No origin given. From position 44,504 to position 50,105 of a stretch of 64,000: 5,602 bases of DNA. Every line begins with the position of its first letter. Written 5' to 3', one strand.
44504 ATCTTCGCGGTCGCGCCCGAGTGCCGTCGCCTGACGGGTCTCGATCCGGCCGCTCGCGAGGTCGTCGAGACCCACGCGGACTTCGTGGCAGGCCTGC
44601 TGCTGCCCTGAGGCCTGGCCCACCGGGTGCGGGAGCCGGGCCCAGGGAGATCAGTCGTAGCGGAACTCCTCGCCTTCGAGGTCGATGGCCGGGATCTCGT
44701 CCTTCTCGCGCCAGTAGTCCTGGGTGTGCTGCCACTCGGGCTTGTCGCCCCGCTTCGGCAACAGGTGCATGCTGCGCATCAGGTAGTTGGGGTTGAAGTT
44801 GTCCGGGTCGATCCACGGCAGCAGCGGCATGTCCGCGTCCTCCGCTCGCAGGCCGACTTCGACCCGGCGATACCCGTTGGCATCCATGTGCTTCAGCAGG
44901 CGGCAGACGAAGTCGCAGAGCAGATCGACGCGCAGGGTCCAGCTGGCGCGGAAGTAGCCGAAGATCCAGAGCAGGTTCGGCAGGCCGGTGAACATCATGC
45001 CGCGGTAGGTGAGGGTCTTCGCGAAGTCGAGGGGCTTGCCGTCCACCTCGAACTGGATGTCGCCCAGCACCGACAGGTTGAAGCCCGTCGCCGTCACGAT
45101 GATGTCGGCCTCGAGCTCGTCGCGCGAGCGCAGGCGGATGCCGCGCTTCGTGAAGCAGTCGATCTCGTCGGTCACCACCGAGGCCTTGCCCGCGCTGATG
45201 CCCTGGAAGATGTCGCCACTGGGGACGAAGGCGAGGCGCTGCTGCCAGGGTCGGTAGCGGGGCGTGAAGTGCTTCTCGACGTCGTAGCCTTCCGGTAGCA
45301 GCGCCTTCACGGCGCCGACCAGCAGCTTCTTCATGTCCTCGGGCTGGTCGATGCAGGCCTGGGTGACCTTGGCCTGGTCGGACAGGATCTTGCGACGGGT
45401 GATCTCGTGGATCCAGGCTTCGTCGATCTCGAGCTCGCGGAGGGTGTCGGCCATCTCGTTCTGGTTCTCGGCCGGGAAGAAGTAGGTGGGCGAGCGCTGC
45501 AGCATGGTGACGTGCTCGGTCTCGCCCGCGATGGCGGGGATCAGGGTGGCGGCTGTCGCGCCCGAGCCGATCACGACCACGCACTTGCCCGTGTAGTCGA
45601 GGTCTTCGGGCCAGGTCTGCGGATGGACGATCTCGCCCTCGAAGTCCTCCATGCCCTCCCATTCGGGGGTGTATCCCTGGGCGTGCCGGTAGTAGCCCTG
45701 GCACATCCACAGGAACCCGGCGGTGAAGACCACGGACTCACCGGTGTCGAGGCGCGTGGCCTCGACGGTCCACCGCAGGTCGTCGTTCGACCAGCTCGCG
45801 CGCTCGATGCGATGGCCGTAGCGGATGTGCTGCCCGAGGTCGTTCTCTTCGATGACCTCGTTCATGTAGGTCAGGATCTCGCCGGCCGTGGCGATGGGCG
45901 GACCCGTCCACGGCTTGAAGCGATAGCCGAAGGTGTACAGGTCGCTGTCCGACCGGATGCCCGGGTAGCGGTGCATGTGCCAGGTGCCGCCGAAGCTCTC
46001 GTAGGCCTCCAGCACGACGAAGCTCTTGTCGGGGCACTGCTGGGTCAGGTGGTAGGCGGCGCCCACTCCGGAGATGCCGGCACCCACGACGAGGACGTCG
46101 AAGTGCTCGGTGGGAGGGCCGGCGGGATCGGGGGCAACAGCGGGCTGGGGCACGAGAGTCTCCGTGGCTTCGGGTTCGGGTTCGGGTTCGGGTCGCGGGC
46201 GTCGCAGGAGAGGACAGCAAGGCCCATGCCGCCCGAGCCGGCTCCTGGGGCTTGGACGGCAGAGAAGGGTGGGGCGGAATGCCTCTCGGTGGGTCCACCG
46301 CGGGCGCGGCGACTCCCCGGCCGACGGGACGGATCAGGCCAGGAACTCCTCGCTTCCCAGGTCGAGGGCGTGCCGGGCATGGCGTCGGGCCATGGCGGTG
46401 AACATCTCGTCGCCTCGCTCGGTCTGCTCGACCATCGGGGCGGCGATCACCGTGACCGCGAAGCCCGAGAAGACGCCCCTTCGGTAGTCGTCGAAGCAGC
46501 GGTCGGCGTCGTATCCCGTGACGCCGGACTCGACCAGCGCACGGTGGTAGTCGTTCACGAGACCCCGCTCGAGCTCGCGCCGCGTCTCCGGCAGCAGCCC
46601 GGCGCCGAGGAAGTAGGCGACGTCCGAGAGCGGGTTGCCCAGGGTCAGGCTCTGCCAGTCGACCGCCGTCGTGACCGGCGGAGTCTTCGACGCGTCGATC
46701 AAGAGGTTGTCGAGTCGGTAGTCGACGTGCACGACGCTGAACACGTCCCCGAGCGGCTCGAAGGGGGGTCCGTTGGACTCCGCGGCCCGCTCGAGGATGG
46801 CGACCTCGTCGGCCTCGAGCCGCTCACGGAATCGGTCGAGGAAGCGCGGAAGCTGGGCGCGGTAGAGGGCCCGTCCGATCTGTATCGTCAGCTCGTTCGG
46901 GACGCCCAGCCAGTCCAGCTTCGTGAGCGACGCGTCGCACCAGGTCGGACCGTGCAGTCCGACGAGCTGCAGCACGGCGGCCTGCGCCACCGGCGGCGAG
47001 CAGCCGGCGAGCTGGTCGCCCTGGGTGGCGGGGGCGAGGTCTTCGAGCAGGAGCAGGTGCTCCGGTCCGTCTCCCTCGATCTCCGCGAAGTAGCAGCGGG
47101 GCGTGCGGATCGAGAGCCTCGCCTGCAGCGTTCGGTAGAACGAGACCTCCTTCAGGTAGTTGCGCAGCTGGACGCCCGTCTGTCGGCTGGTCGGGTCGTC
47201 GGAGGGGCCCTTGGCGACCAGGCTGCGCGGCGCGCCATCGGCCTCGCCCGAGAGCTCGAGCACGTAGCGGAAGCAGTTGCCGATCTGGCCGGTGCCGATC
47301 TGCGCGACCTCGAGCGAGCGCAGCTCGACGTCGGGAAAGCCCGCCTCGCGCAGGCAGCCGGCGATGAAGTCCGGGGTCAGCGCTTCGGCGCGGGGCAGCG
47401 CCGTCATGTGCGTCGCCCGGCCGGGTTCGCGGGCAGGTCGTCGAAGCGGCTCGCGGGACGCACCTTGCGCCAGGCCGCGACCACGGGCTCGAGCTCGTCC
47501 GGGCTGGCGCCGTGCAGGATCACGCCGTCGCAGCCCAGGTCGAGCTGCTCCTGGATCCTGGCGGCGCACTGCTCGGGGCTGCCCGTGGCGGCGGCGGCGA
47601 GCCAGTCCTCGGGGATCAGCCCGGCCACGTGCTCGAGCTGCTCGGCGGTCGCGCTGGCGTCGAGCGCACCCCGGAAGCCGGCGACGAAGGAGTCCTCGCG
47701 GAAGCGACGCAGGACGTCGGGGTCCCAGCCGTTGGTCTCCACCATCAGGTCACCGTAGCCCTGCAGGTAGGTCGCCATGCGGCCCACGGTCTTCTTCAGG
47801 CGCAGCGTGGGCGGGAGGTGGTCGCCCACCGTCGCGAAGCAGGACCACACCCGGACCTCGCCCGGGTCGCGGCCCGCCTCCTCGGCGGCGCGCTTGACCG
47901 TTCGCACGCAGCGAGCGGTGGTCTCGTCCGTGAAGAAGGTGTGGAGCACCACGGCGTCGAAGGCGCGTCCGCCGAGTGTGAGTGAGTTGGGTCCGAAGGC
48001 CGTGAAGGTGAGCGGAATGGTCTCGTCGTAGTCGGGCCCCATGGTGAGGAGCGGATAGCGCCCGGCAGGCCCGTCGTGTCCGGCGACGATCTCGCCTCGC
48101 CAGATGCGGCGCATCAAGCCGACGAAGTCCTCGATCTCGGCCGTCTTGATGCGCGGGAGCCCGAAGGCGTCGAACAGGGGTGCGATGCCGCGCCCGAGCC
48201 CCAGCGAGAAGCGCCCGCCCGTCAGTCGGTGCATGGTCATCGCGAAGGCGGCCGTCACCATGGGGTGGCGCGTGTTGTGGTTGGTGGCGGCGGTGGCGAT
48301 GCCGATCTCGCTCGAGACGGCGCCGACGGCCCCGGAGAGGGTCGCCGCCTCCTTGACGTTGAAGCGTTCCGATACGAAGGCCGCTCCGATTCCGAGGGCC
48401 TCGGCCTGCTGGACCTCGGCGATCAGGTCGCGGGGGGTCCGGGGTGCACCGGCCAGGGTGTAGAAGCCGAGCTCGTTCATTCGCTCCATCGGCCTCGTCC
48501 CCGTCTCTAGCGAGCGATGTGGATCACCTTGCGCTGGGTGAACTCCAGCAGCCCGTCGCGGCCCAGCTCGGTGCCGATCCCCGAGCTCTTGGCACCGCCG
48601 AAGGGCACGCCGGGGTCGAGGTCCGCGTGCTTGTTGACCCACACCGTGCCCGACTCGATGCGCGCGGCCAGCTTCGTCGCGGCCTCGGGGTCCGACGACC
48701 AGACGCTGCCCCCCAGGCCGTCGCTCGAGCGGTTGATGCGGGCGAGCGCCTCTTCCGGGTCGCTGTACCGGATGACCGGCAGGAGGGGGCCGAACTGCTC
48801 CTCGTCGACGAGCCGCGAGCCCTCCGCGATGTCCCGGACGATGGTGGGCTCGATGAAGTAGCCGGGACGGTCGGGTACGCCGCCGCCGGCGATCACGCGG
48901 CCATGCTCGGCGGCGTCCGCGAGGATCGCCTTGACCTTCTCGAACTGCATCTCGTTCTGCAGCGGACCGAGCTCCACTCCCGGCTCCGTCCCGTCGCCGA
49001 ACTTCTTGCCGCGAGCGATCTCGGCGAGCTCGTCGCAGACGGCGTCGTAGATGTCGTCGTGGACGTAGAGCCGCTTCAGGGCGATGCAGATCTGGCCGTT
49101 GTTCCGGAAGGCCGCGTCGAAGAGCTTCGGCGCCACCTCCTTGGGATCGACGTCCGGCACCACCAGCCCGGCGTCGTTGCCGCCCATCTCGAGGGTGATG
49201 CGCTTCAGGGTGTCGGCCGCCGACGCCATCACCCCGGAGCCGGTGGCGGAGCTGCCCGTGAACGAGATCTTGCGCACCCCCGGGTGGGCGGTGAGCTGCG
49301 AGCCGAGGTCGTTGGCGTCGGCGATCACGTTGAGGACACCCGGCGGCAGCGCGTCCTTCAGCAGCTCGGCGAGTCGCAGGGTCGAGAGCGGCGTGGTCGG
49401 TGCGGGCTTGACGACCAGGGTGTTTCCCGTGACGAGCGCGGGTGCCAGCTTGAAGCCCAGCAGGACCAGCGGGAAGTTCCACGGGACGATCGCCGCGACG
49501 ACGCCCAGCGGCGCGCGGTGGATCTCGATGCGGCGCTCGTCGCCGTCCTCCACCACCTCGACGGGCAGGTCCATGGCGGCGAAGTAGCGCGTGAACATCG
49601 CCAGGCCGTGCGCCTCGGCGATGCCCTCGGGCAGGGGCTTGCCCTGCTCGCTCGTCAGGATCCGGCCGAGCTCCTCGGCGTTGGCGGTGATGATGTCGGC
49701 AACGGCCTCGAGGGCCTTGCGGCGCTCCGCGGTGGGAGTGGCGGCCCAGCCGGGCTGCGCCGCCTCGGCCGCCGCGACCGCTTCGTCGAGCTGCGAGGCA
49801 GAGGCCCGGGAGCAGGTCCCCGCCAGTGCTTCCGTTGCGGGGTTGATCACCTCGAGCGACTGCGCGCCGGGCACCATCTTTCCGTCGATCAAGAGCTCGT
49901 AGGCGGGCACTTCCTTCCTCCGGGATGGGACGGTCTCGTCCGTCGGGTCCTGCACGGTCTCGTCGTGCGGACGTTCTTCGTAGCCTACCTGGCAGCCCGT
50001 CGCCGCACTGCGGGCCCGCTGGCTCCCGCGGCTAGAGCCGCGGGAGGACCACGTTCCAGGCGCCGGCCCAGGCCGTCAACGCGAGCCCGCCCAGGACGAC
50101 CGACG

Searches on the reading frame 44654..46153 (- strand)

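Call 42: search_protein_families(library=pfam, proteins=[window:44654-46153:-], max_evalue=0.00001)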
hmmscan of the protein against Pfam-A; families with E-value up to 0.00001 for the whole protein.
window:44654-46153:- (500 aa): 7 families
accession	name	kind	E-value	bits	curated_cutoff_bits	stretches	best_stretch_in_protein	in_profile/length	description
PF13450.12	NAD_binding_8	-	5e-09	36.8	21.9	1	22-69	1-46/68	NAD(P)-binding Rossmann-like domain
PF00743.25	FMO-like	-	2.4e-08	33.4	22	1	91-224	84-218/532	Flavin-binding monooxygenase-like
PF07992.20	Pyr_redox_2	-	8.5e-08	32.4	26.1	1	18-259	1-214/291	Pyridine nucleotide-disulphide oxidoreductase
PF01266.30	DAO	-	3.5e-07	30.5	27.9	1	19-57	1-38/353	FAD dependent oxidoreductase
PF13434.12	Lys_Orn_oxgnase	-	4.2e-07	29.9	21.3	0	105-270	107-271/339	L-lysine 6-monooxygenase/L-ornithine 5-monooxygenase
PF01946.23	Thi4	-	2.8e-06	27.2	26.2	0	18-57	18-56/235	Thi4 family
PF13738.12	Pyr_redox_3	-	9.9e-06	25.4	30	0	21-228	1-203/305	Pyridine nucleotide-disulphide oxidoreductase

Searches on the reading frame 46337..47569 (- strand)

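Call 42: search_protein_families(library=pfam, proteins=[window:46337-47569:-], max_evalue=0.00001)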
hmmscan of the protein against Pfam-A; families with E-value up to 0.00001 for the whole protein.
window:46337-47569:- (411 aa): 2 families
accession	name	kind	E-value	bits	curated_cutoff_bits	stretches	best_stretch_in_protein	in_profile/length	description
PF01636.29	APH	-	1e-12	48.8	23.2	1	136-343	35-235/239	Phosphotransferase enzyme family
PF02958.26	EcKL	-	2.9e-11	43.7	22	1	251-347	192-287/294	Ecdysteroid kinase-like family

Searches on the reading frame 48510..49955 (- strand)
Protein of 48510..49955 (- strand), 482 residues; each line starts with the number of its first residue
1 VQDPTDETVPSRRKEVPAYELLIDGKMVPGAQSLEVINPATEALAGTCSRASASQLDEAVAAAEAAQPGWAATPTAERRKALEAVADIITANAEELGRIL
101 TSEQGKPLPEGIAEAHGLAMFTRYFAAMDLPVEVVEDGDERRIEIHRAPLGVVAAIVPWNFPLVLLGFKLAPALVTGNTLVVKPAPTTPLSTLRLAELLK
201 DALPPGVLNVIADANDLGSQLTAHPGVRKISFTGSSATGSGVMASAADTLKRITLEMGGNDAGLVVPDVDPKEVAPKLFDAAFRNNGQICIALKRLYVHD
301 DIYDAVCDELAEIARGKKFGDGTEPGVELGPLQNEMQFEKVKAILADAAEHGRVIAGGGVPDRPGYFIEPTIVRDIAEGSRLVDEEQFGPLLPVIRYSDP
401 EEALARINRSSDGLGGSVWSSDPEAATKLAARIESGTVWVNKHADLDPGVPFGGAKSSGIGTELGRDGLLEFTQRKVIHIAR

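Call 42: search_protein_families(library=pfam, proteins=[window:48510-49955:-], max_evalue=0.00001)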
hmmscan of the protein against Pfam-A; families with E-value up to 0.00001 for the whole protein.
window:48510-49955:- (482 aa): 1 family
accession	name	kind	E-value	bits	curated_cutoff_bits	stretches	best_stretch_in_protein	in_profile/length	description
PF00171.27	Aldedh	-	3.3e-144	481.3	23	1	32-478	7-461/461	Aldehyde dehydrogenase family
